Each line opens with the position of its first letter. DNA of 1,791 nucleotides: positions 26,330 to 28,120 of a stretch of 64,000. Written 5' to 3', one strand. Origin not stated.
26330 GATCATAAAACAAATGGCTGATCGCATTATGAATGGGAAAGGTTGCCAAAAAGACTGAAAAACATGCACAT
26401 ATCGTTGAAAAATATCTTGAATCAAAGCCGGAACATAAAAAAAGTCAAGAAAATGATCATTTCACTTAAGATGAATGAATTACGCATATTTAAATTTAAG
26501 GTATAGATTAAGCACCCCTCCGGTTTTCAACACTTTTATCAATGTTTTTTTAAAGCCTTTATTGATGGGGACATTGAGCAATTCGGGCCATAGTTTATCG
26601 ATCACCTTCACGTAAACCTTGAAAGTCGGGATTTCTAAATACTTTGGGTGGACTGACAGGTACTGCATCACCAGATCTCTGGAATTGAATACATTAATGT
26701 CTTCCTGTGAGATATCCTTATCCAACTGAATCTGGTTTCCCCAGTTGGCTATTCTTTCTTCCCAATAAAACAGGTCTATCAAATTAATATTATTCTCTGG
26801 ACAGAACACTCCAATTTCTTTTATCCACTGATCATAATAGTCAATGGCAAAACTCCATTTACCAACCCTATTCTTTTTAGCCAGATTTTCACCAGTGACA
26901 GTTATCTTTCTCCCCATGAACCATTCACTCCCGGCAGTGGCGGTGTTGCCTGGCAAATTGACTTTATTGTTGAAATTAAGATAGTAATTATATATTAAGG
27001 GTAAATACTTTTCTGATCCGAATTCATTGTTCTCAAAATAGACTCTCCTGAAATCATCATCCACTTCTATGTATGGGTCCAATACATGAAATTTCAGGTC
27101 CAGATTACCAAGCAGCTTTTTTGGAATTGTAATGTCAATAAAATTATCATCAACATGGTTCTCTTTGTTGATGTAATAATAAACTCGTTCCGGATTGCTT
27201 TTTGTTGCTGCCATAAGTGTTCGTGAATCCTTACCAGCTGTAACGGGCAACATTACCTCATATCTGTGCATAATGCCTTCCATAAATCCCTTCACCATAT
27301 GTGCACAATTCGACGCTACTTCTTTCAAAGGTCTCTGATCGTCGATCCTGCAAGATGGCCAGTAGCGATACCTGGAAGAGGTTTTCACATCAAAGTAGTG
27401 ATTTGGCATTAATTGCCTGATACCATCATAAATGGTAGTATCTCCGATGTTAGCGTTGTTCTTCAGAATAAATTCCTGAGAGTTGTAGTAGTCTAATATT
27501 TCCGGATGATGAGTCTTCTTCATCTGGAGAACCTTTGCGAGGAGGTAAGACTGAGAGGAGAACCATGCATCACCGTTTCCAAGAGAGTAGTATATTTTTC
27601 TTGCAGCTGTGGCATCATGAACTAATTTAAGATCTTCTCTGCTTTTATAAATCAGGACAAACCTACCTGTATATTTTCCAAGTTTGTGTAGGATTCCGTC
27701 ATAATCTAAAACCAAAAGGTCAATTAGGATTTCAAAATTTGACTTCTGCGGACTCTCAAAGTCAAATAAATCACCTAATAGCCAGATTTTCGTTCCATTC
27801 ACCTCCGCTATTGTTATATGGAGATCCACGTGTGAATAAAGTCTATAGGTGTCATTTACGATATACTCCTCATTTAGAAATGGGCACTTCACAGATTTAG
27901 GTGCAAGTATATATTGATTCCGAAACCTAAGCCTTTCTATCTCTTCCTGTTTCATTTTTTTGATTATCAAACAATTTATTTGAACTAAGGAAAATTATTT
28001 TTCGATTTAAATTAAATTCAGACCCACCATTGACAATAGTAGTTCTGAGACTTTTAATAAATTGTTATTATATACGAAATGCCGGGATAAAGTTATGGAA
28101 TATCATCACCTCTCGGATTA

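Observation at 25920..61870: AT-rich composite island: Wzx/Wzy polysaccharide locus interleaved with five T9SS cargo genes carrying glycan-active or glycan-binding heads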

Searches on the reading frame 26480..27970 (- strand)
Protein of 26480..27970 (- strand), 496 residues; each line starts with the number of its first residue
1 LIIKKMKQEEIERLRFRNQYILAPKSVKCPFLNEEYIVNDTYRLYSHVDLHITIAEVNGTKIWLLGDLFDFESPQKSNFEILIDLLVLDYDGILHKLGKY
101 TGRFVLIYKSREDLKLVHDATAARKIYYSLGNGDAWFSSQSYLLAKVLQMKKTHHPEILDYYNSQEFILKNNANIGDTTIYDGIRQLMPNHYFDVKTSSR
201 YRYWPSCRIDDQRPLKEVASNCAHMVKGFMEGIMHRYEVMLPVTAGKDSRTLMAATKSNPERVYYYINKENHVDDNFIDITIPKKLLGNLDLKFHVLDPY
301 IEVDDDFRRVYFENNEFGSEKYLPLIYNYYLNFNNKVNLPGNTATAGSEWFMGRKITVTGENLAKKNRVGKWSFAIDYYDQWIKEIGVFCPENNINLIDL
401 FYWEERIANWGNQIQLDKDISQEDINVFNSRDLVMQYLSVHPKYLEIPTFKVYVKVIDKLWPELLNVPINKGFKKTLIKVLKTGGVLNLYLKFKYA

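Call 3: search_protein_families(library=pfam, proteins=[window:26480-27970:-], max_evalue=0.01)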
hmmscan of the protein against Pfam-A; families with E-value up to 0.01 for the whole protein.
window:26480-27970:- (496 aa): 0 families

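Call 8: search_protein_families(library=ncbifam, proteins=[window:26480-27970:-], max_evalue=0.01)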
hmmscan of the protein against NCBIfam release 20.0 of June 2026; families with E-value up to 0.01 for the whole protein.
window:26480-27970:- (496 aa): 2 families
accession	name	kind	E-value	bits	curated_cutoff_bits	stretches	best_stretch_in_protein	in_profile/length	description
NF033561.1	macrolact_Ik_Al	subfamily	7.5e-05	21.5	300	1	99-253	78-228/561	albusnodin/ikarugamycin family macrolactam cyclase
TIGR01536.1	asn_synth_AEB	equivalog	0.0002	20.5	267.1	1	104-254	126-270/517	asparagine synthase (glutamine-hydrolyzing)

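Call 66: search_protein_families(library=pfam, proteins=[window:26480-27970:-], max_evalue=5)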
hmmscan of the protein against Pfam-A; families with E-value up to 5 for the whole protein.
window:26480-27970:- (496 aa): 0 families
